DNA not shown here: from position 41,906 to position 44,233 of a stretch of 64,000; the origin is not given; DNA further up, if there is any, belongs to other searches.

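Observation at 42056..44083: Amino-acid permease fused to a SAM-dependent methyltransferase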

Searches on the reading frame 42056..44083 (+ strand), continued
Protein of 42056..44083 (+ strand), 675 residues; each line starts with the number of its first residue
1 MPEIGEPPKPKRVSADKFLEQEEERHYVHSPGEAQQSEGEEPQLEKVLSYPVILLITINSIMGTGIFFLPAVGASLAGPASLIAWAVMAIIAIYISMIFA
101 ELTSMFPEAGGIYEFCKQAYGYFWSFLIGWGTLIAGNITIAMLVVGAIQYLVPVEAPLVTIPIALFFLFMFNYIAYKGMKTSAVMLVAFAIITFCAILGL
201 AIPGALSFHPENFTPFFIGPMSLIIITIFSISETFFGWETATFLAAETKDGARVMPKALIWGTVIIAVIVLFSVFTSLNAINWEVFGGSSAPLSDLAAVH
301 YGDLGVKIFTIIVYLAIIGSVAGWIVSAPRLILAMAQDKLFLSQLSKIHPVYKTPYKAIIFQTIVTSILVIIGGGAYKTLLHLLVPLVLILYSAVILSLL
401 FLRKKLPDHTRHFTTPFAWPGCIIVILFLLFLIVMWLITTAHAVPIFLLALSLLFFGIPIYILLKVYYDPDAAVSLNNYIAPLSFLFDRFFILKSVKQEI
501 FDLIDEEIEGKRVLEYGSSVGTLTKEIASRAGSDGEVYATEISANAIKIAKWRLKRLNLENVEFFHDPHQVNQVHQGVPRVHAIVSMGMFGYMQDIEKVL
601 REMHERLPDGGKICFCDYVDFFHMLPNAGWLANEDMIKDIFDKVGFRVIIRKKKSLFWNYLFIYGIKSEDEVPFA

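Call 16: find_encoding_contigs(protein=P0005, flank=6000, max_places=2)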
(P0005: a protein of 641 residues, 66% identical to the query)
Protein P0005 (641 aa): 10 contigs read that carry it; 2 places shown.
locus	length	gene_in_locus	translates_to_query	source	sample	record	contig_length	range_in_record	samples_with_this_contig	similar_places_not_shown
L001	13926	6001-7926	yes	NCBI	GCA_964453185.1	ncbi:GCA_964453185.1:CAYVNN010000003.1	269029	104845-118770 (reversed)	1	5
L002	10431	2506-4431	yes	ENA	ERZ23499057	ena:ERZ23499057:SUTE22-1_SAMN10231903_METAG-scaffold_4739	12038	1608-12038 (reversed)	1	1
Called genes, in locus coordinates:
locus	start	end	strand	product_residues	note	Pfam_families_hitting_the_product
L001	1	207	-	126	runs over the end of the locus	-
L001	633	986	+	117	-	PF04027:DUF371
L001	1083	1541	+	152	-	PF26292:PUA_elF2D, PF01472:PUA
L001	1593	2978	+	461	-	-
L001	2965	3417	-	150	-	-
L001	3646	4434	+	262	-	-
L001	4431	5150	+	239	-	-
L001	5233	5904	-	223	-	PF01866:Diphthamide_syn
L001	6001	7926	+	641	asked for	PF00324:AA_permease, PF13520:AA_permease_2, PF01209:Ubie_methyltran, PF13489:Methyltransf_23, PF08241:Methyltransf_11, PF08242:Methyltransf_12, PF13649:Methyltransf_25, PF13847:Methyltransf_31, +4 more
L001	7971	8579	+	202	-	-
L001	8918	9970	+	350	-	PF01137:RTC, PF05189:RTC_insert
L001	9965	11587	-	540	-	-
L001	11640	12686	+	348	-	PF08068:DKCLD, PF01509:TruB_N, PF21238:Pus10_C, PF16198:TruB_C_2, PF01472:PUA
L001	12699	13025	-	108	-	PF09685:MamF_MmsF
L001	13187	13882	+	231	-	PF02421:FeoB_N (faint), PF03193:RsgA_GTPase, PF01926:MMR_HSR1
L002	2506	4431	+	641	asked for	PF00324:AA_permease, PF13520:AA_permease_2, PF01209:Ubie_methyltran, PF13489:Methyltransf_23, PF08241:Methyltransf_11, PF08242:Methyltransf_12, PF13649:Methyltransf_25, PF13847:Methyltransf_31, +4 more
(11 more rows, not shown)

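Call 17: find_encoding_contigs(protein=P0041, flank=6000, max_places=2)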
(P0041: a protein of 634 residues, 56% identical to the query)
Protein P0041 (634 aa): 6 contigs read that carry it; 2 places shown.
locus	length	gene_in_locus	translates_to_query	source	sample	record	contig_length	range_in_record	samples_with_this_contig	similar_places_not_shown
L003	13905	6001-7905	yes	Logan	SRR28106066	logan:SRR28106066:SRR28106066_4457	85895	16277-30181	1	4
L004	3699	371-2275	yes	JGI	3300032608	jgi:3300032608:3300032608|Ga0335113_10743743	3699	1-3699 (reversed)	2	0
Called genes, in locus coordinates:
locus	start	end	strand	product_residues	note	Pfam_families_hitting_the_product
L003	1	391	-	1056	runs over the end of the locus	-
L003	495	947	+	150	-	-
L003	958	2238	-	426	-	PF00009:GTP_EFTU, PF09173:eIF2_C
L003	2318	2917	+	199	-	PF00177:Ribosomal_S7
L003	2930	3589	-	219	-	PF01866:Diphthamide_syn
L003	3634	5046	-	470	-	PF00391:PEP-utilizers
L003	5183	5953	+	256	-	PF01978:TrmB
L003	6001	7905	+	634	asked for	PF00324:AA_permease, PF13520:AA_permease_2, PF05219:DREV (weak), PF13489:Methyltransf_23, PF08241:Methyltransf_11, PF08242:Methyltransf_12, PF13649:Methyltransf_25, PF13847:Methyltransf_31, +3 more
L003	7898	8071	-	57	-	-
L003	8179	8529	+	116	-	PF01176:eIF-1a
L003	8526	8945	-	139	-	PF01252:Peptidase_A8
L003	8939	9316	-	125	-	-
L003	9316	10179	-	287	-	-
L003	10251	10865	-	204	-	-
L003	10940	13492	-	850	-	PF11617:Cu-binding_MopE, PF05593:RHS_repeat (faint), PF02018:CBM_4_9 (weak), PF25023:TEN_YD-shell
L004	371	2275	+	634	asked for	PF00324:AA_permease, PF13520:AA_permease_2, PF05219:DREV (weak), PF13489:Methyltransf_23, PF08241:Methyltransf_11, PF08242:Methyltransf_12, PF13649:Methyltransf_25, PF13847:Methyltransf_31, +3 more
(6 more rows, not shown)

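Call 19: find_encoding_contigs(protein=P0100, flank=6000, max_places=2)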
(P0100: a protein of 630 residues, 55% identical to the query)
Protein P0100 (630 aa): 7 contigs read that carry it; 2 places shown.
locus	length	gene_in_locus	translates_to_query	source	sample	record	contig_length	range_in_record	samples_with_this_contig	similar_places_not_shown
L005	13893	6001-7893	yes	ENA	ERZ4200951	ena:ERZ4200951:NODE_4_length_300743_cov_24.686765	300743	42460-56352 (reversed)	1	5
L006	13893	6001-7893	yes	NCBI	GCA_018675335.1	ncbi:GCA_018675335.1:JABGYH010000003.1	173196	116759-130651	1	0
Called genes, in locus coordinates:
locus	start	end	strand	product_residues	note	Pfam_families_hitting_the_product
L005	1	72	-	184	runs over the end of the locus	-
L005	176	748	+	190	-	PF00149:Metallophos, PF12850:Metallophos_2, PF14582:Metallophos_3 (faint)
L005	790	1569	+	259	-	PF01734:Patatin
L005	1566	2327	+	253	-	PF03848:TehB (faint), PF13489:Methyltransf_23, PF01209:Ubie_methyltran, PF13847:Methyltransf_31, PF08241:Methyltransf_11, PF08242:Methyltransf_12, PF13649:Methyltransf_25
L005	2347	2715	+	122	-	PF24709:DUF7670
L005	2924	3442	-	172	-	-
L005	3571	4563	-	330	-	PF02016:Peptidase_S66, PF17676:Peptidase_S66C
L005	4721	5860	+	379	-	PF21088:MS_channel_1st (weak), PF00924:MS_channel_2nd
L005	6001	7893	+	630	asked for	PF00324:AA_permease, PF13520:AA_permease_2, PF01209:Ubie_methyltran, PF02353:CMAS, PF13489:Methyltransf_23, PF08241:Methyltransf_11, PF08242:Methyltransf_12, PF13649:Methyltransf_25, +4 more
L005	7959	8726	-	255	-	PF01975:SurE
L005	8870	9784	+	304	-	PF01895:PhoU (faint)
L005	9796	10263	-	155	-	PF00571:CBS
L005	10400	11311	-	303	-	-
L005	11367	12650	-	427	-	PF13506:Glyco_transf_21, PF00535:Glycos_transf_2, PF10111:Glyco_tranf_2_2 (weak), PF13641:Glyco_tranf_2_3, PF13632:Glyco_trans_2_3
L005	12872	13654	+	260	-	-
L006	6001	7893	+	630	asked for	PF00324:AA_permease, PF13520:AA_permease_2, PF01209:Ubie_methyltran, PF02353:CMAS, PF13489:Methyltransf_23, PF08241:Methyltransf_11, PF08242:Methyltransf_12, PF13649:Methyltransf_25, +4 more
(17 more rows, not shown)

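Call 20: find_encoding_contigs(protein=P0076, flank=6000, max_places=2)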
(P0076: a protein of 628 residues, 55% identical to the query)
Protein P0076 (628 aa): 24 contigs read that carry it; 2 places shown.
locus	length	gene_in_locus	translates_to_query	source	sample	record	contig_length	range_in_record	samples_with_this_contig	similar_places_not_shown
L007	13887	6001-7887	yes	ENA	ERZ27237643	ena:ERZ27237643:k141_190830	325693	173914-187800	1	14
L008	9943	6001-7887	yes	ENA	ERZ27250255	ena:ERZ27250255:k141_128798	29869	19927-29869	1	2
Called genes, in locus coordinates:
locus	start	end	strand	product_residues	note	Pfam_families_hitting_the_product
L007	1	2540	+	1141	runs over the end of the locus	-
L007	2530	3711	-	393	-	PF01136:Peptidase_U32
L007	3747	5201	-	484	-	PF01590:GAF (weak)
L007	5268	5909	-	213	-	PF01866:Diphthamide_syn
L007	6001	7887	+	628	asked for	PF00324:AA_permease, PF13520:AA_permease_2, PF01209:Ubie_methyltran (weak), PF13489:Methyltransf_23, PF13847:Methyltransf_31, PF08241:Methyltransf_11 (weak), PF08242:Methyltransf_12 (weak), PF13649:Methyltransf_25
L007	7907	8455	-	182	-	PF00583:Acetyltransf_1, PF13673:Acetyltransf_10, PF13508:Acetyltransf_7, PF08445:FR47 (faint)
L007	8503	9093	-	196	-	PF00177:Ribosomal_S7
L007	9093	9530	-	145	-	PF00164:Ribosom_S12_S23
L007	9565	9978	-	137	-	PF07650:KH_2 (weak), PF26594:KH_NusA_2nd (weak)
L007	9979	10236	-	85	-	PF01248:Ribosomal_L7Ae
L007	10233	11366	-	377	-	PF04998:RNA_pol_Rpb1_5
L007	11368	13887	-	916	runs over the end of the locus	PF04997:RNA_pol_Rpb1_1, PF00623:RNA_pol_Rpb1_2, PF04983:RNA_pol_Rpb1_3, PF05000:RNA_pol_Rpb1_4, PF04998:RNA_pol_Rpb1_5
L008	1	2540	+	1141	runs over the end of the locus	-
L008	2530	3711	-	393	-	PF01136:Peptidase_U32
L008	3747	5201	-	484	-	PF01590:GAF (weak)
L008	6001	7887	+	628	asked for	PF00324:AA_permease, PF13520:AA_permease_2, PF01209:Ubie_methyltran (weak), PF13489:Methyltransf_23, PF13847:Methyltransf_31, PF08241:Methyltransf_11 (weak), PF08242:Methyltransf_12 (weak), PF13649:Methyltransf_25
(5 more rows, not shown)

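Call 25: find_related_loci(query=A1, collection=genome_contigs, flank=10000)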
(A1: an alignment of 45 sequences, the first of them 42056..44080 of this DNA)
Query A1 (675 aa) in genome_contigs; peptide patterns used: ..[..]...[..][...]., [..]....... (x = any residue, [..] = any of these).
277 stretches matched a pattern; 253 encode a relative of the query (tblastn E <= 1e-3); the best 80 are kept; 80 distinct loci.
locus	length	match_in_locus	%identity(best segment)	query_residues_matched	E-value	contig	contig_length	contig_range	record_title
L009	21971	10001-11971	64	22-674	0e+0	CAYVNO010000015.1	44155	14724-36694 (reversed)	MAG TPA_asm: uncultured Methanosarcinales archaeon isolate SRP200020_co3_56 genome assembly, contig: NODE_1139_length_44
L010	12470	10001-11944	57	30-670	0e+0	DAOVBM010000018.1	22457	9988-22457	MAG TPA_asm: Candidatus Woesearchaeota archaeon isolate CSMAG_1005 CSMAG_1005_k141_967102_length_22457_cov_10.9408, whol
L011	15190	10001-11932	54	43-674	0e+0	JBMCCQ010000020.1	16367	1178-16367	MAG: Candidatus Nanoarchaeia archaeon isolate C1M08_54 NODE_2057_length_16367_cov_9.637445, whole genome shotgun sequenc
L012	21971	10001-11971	57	7-671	0e+0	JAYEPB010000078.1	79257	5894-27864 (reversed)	MAG: Nanoarchaeota archaeon isolate MAG014 MAG014_78, whole genome shotgun sequence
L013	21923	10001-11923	56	33-674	0e+0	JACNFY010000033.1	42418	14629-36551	MAG: Nanobdellati archaeon isolate NIOZ-UU113 NIOZ-UU_NODE_879_length_42418_cov_9.75748, whole genome shotgun sequence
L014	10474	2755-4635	55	43-670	0e+0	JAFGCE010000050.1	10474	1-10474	MAG: Candidatus Woesearchaeota archaeon isolate Zod_Metabat.1084 k87_8931524, whole genome shotgun sequence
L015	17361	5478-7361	57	42-670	0e+0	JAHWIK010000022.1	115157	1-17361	MAG: Candidatus Woesearchaeota archaeon isolate YT1_182 k127_46713792, whole genome shotgun sequence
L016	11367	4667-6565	56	41-674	0e+0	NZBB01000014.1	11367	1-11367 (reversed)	MAG: Candidatus Woesearchaeota archaeon isolate ARS1441 MHASMcontig_586780, whole genome shotgun sequence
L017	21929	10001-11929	57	28-670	0e+0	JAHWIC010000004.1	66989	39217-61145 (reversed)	MAG: Candidatus Woesearchaeota archaeon isolate Yap2000.bin4.8 contig-145_143, whole genome shotgun sequence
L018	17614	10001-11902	53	40-674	0e+0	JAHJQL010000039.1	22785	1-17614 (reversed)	MAG: Nanoarchaeota archaeon isolate OS_PC_MetaG.mb.107 OS_PC_MetaG.mb.107_k141_257897, whole genome shotgun sequence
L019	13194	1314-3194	57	43-670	0e+0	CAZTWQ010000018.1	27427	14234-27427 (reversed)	MAG TPA_asm: uncultured Methanosarcinales archaeon isolate binchicken_co28_237 genome assembly, contig: NODE_1242_length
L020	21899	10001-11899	56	43-674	0e+0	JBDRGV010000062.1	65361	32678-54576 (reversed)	MAG: archaeon isolate MEGAHIT-group-1.460 k141_10532062, whole genome shotgun sequence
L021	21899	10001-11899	57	43-674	0e+0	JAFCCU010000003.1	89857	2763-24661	Candidatus Woesearchaeota archaeon isolate AB_69_Bin_160 AB_69_Bin_160_scaffold_58, whole genome shotgun sequence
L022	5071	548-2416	55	43-667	0e+0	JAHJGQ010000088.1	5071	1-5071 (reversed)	MAG: Nanoarchaeota archaeon isolate Modern_marine_glass_biofilm.mb.79 Modern_marine_glas.mb.79_k141_855455, whole genome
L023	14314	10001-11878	57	44-670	0e+0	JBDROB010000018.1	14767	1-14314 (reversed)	MAG: Candidatus Woesearchaeota archaeon isolate MEGAHIT-group-1.927 k141_7210822, whole genome shotgun sequence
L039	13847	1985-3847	55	43-667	0e+0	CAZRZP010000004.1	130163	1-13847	MAG TPA_asm: uncultured Methanosarcinales archaeon isolate SRP200020_co5_201 genome assembly, contig: NODE_159_length_13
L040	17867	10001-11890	56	37-667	0e+0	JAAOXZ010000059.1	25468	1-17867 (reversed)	Candidatus Woesearchaeota archaeon isolate DPANNHV_H2.bin.83 k83_1754922, whole genome shotgun sequence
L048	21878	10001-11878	53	43-668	0e+0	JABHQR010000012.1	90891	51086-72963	MAG: archaeon isolate SI039_bin110 k141_743777, whole genome shotgun sequence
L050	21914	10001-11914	54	43-674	0e+0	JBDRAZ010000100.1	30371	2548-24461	MAG: archaeon isolate MEGAHIT-group-1.1032 k141_11317719, whole genome shotgun sequence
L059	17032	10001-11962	52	43-673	0e+0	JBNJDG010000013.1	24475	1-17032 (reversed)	MAG: Nanobdellota archaeon isolate Y23_60dBSd3.bin.17 NODE_438_length_24475_cov_25.910732, whole genome shotgun sequence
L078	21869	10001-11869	54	43-667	0e+0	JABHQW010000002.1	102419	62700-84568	MAG: Candidatus Woesearchaeota archaeon isolate SI039_bin115 k141_484478, whole genome shotgun sequence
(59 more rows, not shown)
